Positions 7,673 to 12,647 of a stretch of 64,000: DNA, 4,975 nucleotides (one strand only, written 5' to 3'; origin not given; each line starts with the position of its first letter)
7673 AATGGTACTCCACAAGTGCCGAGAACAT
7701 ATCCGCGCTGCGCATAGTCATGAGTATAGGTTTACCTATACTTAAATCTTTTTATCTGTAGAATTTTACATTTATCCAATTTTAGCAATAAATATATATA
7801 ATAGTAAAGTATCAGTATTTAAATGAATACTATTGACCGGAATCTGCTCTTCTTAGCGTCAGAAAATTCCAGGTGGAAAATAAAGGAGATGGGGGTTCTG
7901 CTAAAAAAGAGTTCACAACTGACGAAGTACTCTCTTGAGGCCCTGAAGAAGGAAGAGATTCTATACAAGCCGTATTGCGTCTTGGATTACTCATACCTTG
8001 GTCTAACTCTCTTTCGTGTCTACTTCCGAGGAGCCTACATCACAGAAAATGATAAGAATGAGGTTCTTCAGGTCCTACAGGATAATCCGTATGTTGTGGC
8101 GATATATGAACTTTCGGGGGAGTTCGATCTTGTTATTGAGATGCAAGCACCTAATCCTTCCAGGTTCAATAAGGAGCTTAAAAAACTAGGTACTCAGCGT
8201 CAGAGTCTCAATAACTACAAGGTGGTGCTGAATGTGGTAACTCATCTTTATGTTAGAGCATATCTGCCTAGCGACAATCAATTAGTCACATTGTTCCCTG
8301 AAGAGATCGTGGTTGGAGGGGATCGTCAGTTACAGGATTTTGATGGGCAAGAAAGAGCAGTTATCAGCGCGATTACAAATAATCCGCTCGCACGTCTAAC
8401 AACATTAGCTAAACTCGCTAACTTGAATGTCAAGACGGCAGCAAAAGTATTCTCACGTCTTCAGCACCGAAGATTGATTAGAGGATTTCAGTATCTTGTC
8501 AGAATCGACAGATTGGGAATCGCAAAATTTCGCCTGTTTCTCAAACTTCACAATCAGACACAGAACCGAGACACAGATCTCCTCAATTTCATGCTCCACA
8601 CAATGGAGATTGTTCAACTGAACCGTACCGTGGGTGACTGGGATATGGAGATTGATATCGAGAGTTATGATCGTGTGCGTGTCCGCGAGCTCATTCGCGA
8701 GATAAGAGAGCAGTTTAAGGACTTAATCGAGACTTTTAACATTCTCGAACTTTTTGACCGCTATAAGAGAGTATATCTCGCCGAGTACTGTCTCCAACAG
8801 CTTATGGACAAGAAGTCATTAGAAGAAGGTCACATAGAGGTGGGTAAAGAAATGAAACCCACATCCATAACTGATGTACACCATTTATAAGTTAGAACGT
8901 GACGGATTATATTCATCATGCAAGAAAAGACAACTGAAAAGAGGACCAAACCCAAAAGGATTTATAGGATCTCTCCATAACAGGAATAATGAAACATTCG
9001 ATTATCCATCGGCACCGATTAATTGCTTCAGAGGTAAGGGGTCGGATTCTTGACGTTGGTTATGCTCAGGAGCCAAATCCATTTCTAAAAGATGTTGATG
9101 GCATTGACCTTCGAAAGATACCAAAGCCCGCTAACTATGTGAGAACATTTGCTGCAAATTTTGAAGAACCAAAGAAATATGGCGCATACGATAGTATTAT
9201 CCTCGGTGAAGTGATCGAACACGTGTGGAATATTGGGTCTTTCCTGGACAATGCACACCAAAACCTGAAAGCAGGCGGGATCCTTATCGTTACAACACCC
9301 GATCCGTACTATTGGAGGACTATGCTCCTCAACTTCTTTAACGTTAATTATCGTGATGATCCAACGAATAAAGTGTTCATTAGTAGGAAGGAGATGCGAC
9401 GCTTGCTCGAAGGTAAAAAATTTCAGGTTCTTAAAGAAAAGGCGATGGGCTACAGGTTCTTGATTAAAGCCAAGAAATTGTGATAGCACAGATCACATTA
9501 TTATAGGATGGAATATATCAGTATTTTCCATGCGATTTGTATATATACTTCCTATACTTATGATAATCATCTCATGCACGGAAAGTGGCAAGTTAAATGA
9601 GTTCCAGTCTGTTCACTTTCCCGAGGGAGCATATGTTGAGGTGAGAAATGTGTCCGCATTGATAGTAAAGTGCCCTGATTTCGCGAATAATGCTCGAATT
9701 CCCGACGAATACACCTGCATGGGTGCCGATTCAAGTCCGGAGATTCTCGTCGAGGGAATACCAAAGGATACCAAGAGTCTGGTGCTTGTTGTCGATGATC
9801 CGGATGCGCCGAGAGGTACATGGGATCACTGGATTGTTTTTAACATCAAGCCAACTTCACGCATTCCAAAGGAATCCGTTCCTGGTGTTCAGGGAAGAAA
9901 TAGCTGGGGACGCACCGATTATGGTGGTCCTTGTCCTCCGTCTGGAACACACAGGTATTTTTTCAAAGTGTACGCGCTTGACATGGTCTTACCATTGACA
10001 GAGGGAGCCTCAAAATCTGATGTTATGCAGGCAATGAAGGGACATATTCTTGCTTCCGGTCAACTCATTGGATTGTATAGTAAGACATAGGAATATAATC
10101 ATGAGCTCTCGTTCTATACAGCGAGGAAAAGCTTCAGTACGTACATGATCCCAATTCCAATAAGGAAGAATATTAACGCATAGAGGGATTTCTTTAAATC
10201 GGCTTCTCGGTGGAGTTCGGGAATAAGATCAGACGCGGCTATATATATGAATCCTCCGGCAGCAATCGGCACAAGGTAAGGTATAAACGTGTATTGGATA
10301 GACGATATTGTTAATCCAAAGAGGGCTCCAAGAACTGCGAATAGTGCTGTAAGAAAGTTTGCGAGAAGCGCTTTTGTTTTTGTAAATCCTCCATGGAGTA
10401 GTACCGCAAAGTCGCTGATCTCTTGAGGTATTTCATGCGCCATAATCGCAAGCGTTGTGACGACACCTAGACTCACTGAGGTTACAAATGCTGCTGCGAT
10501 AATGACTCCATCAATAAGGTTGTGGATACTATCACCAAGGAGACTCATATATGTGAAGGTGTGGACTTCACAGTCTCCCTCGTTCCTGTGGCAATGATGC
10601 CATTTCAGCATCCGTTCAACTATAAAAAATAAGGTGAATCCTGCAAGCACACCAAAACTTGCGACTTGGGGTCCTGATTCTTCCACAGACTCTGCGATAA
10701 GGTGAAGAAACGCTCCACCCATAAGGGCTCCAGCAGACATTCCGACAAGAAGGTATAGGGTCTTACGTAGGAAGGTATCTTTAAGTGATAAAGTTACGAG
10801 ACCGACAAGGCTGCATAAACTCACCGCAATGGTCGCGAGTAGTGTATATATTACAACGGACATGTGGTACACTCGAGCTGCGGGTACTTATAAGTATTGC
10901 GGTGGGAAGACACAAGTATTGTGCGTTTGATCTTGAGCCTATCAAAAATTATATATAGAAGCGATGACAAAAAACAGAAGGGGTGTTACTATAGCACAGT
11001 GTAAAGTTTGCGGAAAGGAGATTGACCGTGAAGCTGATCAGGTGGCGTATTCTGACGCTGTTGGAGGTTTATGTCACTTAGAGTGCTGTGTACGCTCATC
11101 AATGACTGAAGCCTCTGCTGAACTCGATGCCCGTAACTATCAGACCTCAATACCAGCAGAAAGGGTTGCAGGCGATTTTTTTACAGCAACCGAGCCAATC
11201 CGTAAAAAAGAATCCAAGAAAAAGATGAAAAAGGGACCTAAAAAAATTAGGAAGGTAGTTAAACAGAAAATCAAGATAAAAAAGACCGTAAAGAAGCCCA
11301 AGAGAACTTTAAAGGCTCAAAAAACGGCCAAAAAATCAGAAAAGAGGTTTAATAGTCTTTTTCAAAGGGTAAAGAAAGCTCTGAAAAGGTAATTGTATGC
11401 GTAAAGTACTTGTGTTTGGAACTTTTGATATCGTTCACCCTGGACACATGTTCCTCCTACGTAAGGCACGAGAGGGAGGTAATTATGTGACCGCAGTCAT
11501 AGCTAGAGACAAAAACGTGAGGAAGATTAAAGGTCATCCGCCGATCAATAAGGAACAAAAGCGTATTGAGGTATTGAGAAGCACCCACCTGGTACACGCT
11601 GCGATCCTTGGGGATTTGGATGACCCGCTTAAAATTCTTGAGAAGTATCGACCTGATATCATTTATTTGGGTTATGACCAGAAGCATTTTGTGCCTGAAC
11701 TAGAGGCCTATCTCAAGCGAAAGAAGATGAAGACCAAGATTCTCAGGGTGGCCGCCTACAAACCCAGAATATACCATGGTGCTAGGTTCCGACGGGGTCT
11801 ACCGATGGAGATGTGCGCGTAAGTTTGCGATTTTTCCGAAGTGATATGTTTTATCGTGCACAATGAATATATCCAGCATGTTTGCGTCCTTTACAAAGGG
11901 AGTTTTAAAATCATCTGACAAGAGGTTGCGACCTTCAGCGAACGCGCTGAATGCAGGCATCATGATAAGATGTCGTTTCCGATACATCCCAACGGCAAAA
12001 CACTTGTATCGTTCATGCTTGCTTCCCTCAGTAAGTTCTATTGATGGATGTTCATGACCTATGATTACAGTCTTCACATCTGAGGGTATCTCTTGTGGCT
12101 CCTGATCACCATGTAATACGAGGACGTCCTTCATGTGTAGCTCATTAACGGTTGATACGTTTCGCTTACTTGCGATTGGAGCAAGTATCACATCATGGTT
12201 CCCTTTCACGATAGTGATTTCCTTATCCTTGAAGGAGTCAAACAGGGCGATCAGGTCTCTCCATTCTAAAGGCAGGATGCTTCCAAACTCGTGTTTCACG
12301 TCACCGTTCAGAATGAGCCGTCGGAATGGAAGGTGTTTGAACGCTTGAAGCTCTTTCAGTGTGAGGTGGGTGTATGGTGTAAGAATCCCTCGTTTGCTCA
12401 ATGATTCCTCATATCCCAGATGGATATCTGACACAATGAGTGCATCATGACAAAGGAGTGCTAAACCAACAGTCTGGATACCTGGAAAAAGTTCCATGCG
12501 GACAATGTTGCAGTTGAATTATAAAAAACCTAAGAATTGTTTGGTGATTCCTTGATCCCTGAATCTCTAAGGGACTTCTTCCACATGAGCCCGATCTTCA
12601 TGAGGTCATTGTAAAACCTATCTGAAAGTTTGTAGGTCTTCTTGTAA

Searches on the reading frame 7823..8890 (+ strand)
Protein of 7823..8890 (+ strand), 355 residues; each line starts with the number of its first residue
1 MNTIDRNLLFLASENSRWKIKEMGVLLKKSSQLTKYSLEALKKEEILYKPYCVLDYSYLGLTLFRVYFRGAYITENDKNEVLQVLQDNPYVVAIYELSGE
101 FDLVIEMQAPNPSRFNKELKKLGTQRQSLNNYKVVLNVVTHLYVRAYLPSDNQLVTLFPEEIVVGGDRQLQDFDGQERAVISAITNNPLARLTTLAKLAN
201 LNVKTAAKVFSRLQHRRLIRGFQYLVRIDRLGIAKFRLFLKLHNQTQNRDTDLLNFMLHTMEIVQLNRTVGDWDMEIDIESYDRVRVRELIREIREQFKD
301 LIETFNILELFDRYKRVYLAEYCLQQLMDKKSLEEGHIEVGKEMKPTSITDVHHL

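Call 67: search_protein_families(library=pfam, proteins=[window:7823-8890:+], max_evalue=0.0001)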
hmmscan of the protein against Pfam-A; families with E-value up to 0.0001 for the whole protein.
window:7823-8890:+ (355 aa): 1 family
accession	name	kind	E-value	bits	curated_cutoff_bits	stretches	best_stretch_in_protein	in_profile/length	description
PF01037.27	AsnC_trans_reg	-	4e-08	33.5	25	1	78-122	11-56/73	Lrp/AsnC ligand binding domain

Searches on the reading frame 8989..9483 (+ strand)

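Call 67: search_protein_families(library=pfam, proteins=[window:8989-9483:+], max_evalue=0.0001)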
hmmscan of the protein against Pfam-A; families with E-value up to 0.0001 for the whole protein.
window:8989-9483:+ (164 aa): 2 families
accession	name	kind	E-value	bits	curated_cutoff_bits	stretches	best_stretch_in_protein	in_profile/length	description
PF13489.12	Methyltransf_23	-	7.5e-12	45.7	27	1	10-149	15-163/164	Methyltransferase domain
PF08242.18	Methyltransf_12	-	8.4e-05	23.7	30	0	47-99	47-98/98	Methyltransferase domain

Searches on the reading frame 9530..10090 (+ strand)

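Call 67: search_protein_families(library=pfam, proteins=[window:9530-10090:+], max_evalue=0.0001)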
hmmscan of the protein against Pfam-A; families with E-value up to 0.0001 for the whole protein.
window:9530-10090:+ (186 aa): 1 family
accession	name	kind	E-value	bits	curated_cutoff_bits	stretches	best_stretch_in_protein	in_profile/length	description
PF01161.25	PBP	-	7.3e-41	140.1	24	1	56-183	1-135/135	Phosphatidylethanolamine-binding protein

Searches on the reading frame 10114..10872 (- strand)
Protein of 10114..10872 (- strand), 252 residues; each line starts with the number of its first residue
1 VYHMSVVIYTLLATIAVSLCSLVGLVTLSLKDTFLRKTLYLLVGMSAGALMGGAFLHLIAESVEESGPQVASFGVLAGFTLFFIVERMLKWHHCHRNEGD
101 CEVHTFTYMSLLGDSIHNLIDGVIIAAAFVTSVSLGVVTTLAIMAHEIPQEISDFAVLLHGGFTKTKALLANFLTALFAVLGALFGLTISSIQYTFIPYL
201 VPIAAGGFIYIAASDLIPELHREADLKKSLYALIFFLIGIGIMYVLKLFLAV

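Call 67: search_protein_families(library=pfam, proteins=[window:10114-10872:-], max_evalue=0.0001)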
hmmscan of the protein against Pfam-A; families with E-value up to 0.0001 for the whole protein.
window:10114-10872:- (252 aa): 1 family
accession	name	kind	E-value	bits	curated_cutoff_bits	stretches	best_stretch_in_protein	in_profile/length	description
PF02535.28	Zip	-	2.9e-46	158.6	35.1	2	95-246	166-322/323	ZIP Zinc transporter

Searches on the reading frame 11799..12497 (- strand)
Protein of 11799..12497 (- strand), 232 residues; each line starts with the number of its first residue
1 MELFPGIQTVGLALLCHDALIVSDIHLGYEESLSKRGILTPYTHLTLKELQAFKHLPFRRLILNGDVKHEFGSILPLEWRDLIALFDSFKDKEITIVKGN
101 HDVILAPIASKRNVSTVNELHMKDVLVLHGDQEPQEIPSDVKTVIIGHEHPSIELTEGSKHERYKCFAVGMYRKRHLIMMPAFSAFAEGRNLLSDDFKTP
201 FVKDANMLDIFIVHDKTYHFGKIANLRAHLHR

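Call 70: search_protein_families(library=pfam, proteins=[window:11799-12497:-], max_evalue=0.0001)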
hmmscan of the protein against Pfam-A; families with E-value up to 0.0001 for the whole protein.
window:11799-12497:- (232 aa): 1 family
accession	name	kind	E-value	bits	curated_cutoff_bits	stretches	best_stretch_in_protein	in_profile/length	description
PF00149.33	Metallophos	-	7.7e-05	23.6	21.5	0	20-152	4-159/191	Calcineurin-like phosphoesterase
